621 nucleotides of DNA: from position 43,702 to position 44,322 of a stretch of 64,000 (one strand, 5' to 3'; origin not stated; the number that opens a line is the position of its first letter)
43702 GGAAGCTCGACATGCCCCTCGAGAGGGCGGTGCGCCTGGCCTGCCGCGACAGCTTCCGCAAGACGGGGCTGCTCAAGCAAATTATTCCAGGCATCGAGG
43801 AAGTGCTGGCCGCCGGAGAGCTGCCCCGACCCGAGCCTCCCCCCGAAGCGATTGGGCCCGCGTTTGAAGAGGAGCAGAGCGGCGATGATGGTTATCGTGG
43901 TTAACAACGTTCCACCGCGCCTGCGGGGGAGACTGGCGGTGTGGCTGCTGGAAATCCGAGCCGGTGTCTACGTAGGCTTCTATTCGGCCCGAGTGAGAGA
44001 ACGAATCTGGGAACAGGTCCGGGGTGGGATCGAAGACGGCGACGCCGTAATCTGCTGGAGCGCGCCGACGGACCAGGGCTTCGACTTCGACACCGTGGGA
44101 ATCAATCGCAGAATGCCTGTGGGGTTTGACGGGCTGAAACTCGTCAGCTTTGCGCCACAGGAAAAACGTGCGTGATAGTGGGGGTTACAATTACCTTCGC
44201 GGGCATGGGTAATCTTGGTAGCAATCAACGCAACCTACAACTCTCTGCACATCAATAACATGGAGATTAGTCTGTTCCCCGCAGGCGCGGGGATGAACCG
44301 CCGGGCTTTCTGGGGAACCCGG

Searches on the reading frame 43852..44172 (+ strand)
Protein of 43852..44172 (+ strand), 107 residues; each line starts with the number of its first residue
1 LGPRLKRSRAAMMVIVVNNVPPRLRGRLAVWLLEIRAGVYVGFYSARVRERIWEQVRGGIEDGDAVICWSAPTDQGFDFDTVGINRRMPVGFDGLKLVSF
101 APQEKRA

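Call 66: find_homologous_proteins(query=window:43852-44172:+, max_evalue=1e-20)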
Query window:43852-44172:+ (107 aa): 7905 proteins with E <= 1e-20 among 8000 candidates; the best 120 are listed.
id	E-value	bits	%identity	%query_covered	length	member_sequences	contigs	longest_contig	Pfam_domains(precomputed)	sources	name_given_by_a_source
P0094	7.3e-50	186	89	88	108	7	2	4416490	PF09707.16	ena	-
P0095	2.3e-49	184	88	89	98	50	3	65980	PF09707.16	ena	-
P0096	4.5e-49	183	86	89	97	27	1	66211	PF09707.16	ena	-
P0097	1.6e-47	178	86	91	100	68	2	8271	PF09707.16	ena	-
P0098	3.9e-46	174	84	87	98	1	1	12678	PF09707.16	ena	-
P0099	7.5e-46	173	82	88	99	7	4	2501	PF09707.16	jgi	jgi:CRISPR-associated protein Cas2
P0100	1.1e-45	172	83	88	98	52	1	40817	PF09707.16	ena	-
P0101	1.7e-45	172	86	85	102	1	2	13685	PF09707.16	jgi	jgi:CRISPR-associated protein Cas2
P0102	2.1e-45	171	83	89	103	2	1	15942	PF09707.16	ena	-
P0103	2.6e-45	171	84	86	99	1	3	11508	PF09707.16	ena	-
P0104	2.7e-45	171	84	88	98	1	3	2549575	PF09707.16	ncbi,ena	-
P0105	2.9e-45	171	85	85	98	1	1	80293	PF09707.16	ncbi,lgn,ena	-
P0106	4.2e-45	171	83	87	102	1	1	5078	PF09707.16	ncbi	ncbi:type I-E CRISPR-associated endoribonuclease Cas2e [Profundibacter sp.]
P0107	4.8e-45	170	86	84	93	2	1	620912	PF09707.16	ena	-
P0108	1.1e-44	169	83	86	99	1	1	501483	PF09707.16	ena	-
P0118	5.5e-44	167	84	85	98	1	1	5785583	PF09707.16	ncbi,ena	-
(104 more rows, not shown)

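Call 67: find_encoding_contigs(protein=P0094, flank=10000, max_places=4)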
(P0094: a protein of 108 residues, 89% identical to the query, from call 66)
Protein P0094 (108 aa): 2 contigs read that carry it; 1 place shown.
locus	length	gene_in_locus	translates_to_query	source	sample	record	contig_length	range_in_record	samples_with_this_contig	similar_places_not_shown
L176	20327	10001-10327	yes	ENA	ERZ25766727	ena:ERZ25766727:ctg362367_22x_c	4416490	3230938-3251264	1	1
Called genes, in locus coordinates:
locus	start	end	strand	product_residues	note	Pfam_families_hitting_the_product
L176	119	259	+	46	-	-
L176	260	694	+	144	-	PF05598:DUF772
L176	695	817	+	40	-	-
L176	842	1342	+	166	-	PF01609:DDE_Tnp_1, PF13751:DDE_Tnp_1_6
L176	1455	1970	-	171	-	PF00929:RNase_T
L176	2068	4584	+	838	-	PF18019:Cas3_HD, PF00270:DEAD (faint), PF22590:Cas3-like_C_2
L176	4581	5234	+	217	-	PF09481:CRISPR_Cse1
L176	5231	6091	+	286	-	PF09481:CRISPR_Cse1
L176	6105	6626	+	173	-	PF09485:CRISPR_Cse2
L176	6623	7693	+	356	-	PF09344:Cas_CT1975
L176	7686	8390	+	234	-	PF09704:Cas_Cas5d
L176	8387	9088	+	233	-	PF08798:CRISPR_assoc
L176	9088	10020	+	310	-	PF01867:Cas_Cas1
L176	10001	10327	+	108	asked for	PF09707:Cas_Cas2CT1978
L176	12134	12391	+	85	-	-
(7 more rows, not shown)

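Call 68: find_encoding_contigs(protein=P0118, flank=10000, max_places=3)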
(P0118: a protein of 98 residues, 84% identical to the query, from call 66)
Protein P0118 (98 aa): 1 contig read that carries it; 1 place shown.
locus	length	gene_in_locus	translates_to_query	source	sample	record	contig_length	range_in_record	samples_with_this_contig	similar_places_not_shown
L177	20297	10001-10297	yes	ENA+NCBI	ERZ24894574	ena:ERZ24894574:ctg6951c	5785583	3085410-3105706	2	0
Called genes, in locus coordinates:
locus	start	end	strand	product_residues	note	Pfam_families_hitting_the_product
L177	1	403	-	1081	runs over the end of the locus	PF07635:PSCyt1, PF07583:PSCyt2, PF07587:PSD1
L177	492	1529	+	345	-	PF01699:Na_Ca_ex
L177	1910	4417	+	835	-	PF18019:Cas3_HD, PF00270:DEAD (weak), PF00271:Helicase_C (faint), PF22590:Cas3-like_C_2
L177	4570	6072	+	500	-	PF09481:CRISPR_Cse1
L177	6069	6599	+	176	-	PF09485:CRISPR_Cse2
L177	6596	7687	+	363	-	PF09344:Cas_CT1975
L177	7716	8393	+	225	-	PF09704:Cas_Cas5d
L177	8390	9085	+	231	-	PF08798:CRISPR_assoc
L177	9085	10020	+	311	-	PF01867:Cas_Cas1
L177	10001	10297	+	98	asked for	PF09707:Cas_Cas2CT1978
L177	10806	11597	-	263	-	-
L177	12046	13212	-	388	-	PF14088:DUF4268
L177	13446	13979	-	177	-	PF01583:APS_kinase, PF08433:KTI12 (weak), PF10609:ParA (weak), PF01656:CbiA (weak), PF13238:AAA_18 (weak), PF13671:AAA_33 (weak)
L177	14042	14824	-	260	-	PF01507:PAPS_reduct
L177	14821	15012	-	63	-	PF01747:ATP-sulfurylase (faint)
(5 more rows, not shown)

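Call 83: find_encoding_contigs(protein=P0095, flank=10000, max_places=10)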
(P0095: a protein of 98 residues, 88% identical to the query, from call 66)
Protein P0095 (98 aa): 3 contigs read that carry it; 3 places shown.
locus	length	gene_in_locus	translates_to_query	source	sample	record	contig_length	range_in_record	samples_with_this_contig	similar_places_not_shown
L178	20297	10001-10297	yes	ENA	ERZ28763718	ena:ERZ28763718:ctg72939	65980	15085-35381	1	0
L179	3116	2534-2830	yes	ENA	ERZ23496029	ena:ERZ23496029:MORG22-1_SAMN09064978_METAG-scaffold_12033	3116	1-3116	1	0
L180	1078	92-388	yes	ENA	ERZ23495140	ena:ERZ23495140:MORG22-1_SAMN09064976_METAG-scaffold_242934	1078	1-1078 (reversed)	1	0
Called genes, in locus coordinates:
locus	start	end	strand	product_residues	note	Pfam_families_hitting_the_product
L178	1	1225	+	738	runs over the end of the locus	PF13583:Reprolysin_4, PF13688:Reprolysin_5, PF13574:Reprolysin_2, PF13582:Reprolysin_3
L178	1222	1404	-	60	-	-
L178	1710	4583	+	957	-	PF18019:Cas3_HD, PF00270:DEAD (weak), PF22590:Cas3-like_C_2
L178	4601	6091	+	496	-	PF09481:CRISPR_Cse1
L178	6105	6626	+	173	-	PF09485:CRISPR_Cse2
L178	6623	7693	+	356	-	PF09344:Cas_CT1975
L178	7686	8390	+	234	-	PF09704:Cas_Cas5d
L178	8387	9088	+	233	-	PF08798:CRISPR_assoc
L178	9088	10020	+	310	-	PF01867:Cas_Cas1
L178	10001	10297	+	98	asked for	PF09707:Cas_Cas2CT1978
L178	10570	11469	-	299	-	-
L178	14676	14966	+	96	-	-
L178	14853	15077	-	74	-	-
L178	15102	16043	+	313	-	-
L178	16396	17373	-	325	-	PF13737:DDE_Tnp_1_5, PF01609:DDE_Tnp_1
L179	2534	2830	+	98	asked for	PF09707:Cas_Cas2CT1978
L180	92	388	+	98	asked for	PF09707:Cas_Cas2CT1978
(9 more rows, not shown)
